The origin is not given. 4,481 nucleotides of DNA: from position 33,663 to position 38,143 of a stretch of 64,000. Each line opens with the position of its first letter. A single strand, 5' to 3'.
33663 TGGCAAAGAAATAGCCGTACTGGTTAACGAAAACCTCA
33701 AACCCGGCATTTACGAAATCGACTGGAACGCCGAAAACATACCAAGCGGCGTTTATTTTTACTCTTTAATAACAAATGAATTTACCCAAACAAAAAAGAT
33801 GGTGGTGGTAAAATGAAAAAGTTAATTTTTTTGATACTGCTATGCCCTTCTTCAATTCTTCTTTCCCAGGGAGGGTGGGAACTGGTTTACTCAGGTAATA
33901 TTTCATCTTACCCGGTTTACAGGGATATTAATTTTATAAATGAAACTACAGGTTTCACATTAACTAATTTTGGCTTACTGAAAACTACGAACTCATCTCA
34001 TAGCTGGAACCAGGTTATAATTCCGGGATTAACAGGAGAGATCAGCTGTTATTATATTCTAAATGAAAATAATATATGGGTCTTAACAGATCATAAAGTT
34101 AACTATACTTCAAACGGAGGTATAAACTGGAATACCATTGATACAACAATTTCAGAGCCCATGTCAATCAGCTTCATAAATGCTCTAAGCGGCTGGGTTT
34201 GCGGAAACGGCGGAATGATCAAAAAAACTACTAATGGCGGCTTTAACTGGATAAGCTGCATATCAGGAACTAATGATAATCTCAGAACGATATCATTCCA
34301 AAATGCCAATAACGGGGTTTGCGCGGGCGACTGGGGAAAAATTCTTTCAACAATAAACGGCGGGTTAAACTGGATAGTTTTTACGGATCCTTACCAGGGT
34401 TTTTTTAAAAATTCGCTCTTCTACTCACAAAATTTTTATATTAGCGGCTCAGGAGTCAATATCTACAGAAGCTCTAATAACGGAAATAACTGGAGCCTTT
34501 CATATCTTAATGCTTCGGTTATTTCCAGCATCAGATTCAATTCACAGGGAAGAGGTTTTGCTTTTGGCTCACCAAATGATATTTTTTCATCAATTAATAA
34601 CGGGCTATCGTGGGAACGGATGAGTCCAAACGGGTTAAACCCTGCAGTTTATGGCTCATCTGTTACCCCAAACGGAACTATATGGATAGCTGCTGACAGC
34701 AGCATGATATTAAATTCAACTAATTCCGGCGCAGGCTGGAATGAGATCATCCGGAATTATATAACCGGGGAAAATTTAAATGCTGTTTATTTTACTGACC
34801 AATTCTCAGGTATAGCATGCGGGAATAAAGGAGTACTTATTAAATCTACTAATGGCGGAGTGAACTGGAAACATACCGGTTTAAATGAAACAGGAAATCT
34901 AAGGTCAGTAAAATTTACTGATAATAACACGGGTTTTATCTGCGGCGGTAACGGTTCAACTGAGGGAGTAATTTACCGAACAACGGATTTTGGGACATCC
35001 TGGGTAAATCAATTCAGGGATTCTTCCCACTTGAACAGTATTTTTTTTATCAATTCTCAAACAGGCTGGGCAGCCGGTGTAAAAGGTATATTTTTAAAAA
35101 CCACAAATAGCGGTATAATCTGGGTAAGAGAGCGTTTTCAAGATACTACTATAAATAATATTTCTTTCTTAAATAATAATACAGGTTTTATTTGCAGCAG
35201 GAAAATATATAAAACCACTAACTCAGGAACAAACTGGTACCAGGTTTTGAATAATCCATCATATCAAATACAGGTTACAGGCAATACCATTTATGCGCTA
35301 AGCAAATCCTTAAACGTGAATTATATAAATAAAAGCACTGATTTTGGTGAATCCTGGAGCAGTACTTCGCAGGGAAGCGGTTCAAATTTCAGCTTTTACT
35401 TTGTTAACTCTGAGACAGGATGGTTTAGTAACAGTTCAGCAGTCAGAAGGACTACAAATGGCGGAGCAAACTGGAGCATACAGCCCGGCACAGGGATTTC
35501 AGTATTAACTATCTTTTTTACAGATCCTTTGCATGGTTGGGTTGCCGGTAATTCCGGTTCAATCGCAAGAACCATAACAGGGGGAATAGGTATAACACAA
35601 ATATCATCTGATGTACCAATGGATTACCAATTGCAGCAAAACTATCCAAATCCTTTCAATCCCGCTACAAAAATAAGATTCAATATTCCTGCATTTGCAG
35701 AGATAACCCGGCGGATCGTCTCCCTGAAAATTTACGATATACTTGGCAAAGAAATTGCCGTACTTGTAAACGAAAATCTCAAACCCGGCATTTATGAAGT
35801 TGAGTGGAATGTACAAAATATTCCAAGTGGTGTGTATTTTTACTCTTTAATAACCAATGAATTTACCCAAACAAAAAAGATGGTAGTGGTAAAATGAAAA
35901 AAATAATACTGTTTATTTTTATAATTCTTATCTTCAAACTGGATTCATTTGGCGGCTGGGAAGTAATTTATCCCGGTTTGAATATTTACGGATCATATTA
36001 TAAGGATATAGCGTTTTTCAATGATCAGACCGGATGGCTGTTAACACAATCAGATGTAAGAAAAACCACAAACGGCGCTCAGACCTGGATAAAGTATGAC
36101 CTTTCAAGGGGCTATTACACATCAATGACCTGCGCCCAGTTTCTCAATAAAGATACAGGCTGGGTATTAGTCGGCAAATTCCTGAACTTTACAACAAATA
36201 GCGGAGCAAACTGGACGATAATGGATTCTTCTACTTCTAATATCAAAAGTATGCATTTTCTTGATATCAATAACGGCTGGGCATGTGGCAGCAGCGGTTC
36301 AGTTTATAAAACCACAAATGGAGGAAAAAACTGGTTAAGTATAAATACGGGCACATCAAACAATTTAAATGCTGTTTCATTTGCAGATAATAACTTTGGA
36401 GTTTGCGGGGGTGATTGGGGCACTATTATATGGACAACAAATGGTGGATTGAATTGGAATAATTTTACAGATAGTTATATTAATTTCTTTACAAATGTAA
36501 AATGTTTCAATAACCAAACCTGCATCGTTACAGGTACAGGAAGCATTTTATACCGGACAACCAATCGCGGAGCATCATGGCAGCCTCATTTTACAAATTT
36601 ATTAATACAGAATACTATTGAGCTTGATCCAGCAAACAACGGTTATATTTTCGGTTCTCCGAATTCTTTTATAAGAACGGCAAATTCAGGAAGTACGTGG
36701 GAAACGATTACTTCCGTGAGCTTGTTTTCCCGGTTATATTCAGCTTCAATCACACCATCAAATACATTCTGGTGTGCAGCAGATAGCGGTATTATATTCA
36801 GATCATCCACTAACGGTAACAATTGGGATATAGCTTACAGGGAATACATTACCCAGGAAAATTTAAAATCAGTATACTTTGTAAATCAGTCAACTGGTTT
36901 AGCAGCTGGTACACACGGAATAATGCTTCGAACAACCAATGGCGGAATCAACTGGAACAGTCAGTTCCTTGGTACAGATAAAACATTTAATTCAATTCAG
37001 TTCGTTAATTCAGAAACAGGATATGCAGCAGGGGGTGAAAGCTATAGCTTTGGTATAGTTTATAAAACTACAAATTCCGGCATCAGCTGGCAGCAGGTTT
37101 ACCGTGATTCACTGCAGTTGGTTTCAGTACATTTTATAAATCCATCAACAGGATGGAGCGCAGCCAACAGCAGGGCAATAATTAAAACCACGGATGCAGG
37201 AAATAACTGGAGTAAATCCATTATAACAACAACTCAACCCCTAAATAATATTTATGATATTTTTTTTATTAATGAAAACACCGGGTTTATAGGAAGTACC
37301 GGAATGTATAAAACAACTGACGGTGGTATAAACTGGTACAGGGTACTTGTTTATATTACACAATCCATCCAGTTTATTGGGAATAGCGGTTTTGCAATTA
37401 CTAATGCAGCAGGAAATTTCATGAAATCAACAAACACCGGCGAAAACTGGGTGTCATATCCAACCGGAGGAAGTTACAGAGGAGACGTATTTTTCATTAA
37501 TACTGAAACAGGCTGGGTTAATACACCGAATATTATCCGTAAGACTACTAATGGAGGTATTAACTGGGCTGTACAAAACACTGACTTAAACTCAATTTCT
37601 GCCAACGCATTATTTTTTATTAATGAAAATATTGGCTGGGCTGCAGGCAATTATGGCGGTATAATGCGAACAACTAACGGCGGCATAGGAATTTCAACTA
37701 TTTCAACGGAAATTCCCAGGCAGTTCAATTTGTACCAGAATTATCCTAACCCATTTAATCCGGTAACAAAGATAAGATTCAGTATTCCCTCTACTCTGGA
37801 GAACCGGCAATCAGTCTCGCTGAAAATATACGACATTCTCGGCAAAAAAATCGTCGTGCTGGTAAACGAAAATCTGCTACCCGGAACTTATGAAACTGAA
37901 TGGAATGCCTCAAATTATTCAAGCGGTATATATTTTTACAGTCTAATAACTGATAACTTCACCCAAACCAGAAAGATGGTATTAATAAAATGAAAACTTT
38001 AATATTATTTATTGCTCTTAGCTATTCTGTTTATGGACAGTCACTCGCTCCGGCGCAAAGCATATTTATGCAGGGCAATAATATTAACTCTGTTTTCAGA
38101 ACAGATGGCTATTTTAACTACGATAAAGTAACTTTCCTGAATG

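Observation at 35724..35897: Same ~170-nt 3' module (CTD tail plus ATGA junction) grafted onto non-homologous cargo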

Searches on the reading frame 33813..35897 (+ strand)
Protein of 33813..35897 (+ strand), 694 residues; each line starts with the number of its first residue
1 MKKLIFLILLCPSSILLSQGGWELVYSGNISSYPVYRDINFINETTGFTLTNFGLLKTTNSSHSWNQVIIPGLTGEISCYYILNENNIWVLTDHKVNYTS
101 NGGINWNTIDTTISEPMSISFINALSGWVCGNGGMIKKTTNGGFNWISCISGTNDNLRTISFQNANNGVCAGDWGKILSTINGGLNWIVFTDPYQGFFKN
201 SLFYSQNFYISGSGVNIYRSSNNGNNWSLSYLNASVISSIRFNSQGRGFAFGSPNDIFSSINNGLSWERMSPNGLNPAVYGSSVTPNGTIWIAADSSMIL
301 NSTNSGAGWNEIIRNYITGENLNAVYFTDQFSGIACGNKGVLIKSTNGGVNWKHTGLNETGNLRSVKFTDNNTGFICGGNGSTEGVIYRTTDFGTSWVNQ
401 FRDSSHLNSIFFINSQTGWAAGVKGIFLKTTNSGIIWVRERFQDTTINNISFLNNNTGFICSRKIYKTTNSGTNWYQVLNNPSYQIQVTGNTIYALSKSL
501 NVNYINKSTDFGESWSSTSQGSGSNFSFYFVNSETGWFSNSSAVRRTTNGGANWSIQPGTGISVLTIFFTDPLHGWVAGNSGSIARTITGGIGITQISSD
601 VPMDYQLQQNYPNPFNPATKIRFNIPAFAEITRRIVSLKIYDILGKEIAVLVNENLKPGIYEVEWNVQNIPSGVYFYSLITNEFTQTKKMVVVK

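Call 10: search_protein_families(library=pfam, proteins=[window:33813-35897:+], max_evalue=0.01)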
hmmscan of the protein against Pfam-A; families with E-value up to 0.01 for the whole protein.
window:33813-35897:+ (694 aa): 2 families
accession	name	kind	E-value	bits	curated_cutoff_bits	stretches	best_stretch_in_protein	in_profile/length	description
PF14870.12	PSII_BNR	-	2.6e-25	89.8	27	3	106-381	9-297/303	Photosynthesis system II assembly factor YCF48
PF18962.6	Por_Secre_tail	-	1.8e-09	38.2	27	1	611-692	2-75/75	Secretion system C-terminal sorting domain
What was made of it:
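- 33813..35897 (+): B1: Ycf48/BNR-like beta-propeller cargo (orthogroup B-alpha) plus CTD. PF14870 and PF18962 hits (call 10).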

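Call 11: search_protein_families(library=ncbifam, proteins=[window:33813-35897:+], max_evalue=0.01)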
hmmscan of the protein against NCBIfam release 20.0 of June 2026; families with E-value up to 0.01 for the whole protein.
window:33813-35897:+ (694 aa): 3 families
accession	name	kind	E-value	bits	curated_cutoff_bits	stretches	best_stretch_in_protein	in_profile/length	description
NF010237.0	PRK13684.1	equivalog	1.6e-31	109.6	326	3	350-482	35-171/334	photosynthesis system II assembly factor Ycf48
NF045728.1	glycosyl_F510_1955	equivalog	1.1e-15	57.6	175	2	215-312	115-213/246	F510_1955 family glycosylhydrolase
TIGR04183.1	Por_Secre_tail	domain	5e-10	39.2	23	1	611-692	2-71/72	T9SS type A sorting domain-containing protein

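Call 51: find_encoding_contigs(protein=window:33813-35897:+, flank=10000, max_places=8)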
Protein window:33813-35897:+ (694 aa): no gene with exactly this product is on record in the collection.
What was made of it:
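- Tried and rejected: The exact B1 protein is not on record (call 51).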

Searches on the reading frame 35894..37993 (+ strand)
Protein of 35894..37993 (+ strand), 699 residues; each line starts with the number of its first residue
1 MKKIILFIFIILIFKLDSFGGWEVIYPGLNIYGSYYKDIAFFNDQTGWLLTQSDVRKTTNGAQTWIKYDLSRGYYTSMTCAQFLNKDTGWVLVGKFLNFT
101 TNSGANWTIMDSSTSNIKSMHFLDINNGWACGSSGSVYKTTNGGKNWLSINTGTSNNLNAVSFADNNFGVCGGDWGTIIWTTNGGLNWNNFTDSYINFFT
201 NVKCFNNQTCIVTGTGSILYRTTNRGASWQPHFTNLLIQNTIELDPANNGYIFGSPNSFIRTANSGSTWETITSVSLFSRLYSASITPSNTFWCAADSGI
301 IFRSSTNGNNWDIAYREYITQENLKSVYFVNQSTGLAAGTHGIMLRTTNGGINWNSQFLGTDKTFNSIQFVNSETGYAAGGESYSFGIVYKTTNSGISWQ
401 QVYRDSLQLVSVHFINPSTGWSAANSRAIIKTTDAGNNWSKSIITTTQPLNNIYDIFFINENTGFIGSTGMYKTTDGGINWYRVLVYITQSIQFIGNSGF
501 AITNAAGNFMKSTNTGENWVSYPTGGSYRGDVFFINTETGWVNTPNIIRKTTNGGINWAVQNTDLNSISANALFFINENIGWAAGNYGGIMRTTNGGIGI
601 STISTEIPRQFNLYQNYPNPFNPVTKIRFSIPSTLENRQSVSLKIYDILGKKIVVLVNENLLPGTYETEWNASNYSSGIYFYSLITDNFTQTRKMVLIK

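Call 10: search_protein_families(library=pfam, proteins=[window:35894-37993:+], max_evalue=0.01)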
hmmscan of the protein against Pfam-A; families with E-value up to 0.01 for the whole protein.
window:35894-37993:+ (699 aa): 3 families
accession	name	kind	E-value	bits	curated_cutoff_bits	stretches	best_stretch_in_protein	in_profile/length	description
PF14870.12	PSII_BNR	-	6.2e-36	124.6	27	4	320-440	16-138/303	Photosynthesis system II assembly factor YCF48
PF18962.6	Por_Secre_tail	-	1.8e-11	44.6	27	1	617-696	2-74/75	Secretion system C-terminal sorting domain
PF02012.26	BNR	-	0.00032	20.7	27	0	472-482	1-11/12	BNR/Asp-box repeat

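Call 11: search_protein_families(library=ncbifam, proteins=[window:35894-37993:+], max_evalue=0.01)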
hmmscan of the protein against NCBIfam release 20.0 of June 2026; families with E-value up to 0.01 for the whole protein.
window:35894-37993:+ (699 aa): 3 families
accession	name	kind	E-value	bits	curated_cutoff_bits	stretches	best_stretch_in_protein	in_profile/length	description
NF010237.0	PRK13684.1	equivalog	4.4e-44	150.9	326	7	113-232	44-167/334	photosynthesis system II assembly factor Ycf48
NF045728.1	glycosyl_F510_1955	equivalog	8.1e-12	44.9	175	1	221-355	76-211/246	F510_1955 family glycosylhydrolase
TIGR04183.1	Por_Secre_tail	domain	3.7e-10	39.6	23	1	617-696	2-70/72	T9SS type A sorting domain-containing protein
